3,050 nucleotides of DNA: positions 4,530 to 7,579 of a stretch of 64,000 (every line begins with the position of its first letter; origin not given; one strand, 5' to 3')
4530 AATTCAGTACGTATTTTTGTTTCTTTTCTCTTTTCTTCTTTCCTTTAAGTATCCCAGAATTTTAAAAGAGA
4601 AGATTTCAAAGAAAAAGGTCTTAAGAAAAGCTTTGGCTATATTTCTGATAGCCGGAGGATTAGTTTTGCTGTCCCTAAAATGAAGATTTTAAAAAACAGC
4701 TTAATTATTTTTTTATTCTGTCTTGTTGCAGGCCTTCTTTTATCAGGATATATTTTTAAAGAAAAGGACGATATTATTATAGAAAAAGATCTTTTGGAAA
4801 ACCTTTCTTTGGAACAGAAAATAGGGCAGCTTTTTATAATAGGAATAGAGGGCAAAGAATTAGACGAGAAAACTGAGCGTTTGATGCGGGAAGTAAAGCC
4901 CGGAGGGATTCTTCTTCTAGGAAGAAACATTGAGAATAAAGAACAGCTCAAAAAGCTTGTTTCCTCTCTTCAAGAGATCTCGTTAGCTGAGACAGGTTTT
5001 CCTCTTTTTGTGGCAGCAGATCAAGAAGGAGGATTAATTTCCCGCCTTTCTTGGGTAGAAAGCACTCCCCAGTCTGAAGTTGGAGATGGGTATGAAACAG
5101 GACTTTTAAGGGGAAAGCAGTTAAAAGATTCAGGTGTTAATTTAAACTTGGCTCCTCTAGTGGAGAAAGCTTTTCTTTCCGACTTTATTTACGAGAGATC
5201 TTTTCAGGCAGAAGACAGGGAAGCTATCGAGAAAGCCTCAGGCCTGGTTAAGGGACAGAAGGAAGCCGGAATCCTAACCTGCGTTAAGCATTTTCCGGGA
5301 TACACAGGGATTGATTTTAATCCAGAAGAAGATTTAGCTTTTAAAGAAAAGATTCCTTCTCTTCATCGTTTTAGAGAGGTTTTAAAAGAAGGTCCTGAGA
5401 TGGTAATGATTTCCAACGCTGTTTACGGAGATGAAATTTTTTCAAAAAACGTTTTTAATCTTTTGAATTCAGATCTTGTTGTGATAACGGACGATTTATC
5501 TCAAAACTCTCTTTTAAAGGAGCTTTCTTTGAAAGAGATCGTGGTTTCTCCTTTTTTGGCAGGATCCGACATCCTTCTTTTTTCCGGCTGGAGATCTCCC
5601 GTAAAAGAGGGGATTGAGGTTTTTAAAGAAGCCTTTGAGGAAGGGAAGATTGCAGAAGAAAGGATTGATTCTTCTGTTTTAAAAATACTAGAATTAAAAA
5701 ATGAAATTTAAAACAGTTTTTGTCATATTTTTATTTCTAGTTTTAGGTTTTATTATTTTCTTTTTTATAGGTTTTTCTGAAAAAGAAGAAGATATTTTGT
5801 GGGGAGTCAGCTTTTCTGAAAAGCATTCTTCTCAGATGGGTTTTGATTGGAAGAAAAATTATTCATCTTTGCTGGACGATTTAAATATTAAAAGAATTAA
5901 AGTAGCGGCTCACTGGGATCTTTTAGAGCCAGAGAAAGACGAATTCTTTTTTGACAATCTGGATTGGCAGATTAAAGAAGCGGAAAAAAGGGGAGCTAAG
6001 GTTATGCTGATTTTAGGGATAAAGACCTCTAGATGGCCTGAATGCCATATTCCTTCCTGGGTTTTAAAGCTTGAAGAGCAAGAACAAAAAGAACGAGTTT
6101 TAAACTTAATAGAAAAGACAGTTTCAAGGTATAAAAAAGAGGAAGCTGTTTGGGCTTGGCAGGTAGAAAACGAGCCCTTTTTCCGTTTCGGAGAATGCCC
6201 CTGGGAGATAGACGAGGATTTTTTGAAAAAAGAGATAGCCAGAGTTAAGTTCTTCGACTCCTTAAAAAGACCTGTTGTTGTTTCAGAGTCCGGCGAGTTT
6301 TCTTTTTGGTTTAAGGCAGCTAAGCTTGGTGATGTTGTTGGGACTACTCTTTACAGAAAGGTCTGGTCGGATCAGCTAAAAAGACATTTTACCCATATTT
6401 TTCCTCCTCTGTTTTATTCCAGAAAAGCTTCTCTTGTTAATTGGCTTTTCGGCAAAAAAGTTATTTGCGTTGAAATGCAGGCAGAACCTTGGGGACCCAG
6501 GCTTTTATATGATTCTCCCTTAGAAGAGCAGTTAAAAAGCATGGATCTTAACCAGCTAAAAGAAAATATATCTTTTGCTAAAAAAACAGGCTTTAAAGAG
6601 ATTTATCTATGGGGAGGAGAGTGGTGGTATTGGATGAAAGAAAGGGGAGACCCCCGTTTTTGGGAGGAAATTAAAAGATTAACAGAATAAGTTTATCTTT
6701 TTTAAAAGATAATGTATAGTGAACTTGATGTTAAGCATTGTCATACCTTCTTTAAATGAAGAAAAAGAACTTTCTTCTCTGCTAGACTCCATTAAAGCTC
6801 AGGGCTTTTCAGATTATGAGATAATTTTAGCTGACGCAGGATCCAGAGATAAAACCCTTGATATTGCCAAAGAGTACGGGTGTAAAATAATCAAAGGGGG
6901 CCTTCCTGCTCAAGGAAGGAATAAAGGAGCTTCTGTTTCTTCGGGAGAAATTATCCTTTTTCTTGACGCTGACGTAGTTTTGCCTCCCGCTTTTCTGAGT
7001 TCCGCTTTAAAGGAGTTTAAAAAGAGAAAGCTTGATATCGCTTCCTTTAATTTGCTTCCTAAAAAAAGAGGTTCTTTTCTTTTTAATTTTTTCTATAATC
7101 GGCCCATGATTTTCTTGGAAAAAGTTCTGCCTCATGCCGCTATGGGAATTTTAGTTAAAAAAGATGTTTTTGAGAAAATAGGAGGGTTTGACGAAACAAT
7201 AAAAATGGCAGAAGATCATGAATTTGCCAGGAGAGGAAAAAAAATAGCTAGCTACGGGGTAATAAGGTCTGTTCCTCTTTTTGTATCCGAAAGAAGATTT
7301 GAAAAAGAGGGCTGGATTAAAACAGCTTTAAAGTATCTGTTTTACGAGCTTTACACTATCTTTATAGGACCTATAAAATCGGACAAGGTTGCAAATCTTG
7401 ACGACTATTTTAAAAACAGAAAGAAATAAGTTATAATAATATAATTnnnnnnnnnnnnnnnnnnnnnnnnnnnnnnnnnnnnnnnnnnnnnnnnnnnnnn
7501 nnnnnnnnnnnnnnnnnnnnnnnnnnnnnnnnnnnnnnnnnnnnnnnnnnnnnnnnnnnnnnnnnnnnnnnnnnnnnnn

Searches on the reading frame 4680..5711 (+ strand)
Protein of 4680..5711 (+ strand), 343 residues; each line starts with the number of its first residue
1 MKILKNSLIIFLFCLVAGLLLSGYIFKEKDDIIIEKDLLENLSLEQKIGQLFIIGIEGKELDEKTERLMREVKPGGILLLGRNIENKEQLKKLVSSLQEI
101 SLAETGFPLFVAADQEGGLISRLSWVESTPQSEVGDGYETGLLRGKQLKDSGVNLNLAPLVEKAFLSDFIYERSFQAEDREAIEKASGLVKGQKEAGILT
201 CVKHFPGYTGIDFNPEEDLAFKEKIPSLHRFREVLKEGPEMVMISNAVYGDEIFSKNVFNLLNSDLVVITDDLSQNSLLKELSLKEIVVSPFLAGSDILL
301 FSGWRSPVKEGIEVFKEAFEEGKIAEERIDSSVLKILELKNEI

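Call 52: search_protein_families(library=pfam, proteins=[window:4680-5711:+], max_evalue=0.00001)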
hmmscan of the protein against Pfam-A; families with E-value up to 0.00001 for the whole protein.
window:4680-5711:+ (343 aa): 1 family
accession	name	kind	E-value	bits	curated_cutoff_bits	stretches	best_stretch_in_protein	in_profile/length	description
PF00933.27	Glyco_hydro_3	-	3.1e-30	106.2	27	1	44-338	2-315/316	Glycosyl hydrolase family 3 N terminal domain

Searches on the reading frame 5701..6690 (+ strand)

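Call 52: search_protein_families(library=pfam, proteins=[window:5701-6690:+], max_evalue=0.00001)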
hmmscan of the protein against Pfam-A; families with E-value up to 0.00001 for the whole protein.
window:5701-6690:+ (329 aa): 2 families
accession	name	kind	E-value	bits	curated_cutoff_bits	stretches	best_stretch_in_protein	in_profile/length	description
PF00331.26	Glyco_hydro_10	-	7.1e-06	25.9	22.1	0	68-161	43-131/311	Glycosyl hydrolase family 10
PF02449.21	Glyco_hydro_42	-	8.9e-06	25.7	21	0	60-106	21-68/376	Beta-galactosidase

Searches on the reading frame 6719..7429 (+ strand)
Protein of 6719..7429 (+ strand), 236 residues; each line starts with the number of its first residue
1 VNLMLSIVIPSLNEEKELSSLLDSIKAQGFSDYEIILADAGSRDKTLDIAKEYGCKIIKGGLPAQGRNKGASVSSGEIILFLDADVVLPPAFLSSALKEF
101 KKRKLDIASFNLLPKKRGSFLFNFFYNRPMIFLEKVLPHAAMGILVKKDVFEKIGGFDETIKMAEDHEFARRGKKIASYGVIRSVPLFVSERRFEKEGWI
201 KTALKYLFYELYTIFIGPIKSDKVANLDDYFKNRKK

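Call 52: search_protein_families(library=pfam, proteins=[window:6719-7429:+], max_evalue=0.00001)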
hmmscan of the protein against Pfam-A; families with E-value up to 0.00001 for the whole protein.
window:6719-7429:+ (236 aa): 4 families
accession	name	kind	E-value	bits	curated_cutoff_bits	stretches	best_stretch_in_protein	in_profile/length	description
PF00535.33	Glycos_transf_2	-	1.6e-25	90.4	23.3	1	6-124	1-127/168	Glycosyl transferase family 2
PF10111.15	Glyco_tranf_2_2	-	5.7e-10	39.6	27.3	0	6-99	1-105/276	Glycosyltransferase like family 2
PF13641.12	Glyco_tranf_2_3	-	5.5e-08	33.5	27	1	5-172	3-193/230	Glycosyltransferase like family 2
PF13632.12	Glyco_trans_2_3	-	2.1e-07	31.4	27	1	78-172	1-105/198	Glycosyl transferase family group 2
